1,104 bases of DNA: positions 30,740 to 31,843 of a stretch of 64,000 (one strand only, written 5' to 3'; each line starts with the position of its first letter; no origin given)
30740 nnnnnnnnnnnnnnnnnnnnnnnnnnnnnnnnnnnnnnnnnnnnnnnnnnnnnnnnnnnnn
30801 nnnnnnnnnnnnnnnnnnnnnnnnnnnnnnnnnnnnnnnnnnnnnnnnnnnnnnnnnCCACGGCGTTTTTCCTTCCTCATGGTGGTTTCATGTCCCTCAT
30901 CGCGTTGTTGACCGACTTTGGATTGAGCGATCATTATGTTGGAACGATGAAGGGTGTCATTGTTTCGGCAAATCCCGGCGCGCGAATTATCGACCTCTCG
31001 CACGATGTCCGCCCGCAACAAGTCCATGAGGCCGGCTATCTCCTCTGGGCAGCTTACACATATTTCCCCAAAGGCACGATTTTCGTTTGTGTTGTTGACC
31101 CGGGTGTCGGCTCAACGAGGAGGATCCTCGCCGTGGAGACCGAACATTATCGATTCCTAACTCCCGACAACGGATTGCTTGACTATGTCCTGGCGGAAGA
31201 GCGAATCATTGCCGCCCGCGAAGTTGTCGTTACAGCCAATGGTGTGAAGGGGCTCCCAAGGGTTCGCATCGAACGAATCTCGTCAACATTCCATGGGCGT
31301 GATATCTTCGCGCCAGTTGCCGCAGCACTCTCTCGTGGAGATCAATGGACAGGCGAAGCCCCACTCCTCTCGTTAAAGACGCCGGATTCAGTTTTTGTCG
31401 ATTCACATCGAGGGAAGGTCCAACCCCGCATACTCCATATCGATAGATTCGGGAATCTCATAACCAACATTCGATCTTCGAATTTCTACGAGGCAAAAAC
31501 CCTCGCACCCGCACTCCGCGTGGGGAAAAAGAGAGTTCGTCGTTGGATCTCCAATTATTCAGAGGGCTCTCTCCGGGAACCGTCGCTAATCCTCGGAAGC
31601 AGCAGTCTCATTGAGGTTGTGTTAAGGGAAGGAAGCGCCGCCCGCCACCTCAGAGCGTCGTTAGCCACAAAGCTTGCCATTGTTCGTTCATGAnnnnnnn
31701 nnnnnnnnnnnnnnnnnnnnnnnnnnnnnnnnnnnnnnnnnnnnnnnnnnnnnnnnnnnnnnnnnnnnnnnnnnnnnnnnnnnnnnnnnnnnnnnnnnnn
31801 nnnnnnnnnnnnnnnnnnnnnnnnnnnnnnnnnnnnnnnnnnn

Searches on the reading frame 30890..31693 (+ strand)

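Call 34: search_protein_families(library=ncbifam, proteins=[window:30890-31693:+], max_evalue=0.00001)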
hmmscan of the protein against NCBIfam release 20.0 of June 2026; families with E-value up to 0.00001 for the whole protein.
window:30890-31693:+ (267 aa): 3 families
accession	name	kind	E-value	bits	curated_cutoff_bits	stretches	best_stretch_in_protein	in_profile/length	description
NF058624.1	RSAMHdlseTHET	equivalog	4.5e-51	173.9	350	1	5-256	4-241/250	(R)-S-adenosyl-L-methionine hydrolase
NF053629.1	RSAMPyrc0463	equivalog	1.7e-37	129.4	470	1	3-260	1-249/256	(R)-S-adenosyl-L-methionine hydrolase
TIGR04507.1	fluorinase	equivalog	1.2e-12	47.8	400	1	9-84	2-77/286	adenosyl-fluoride synthase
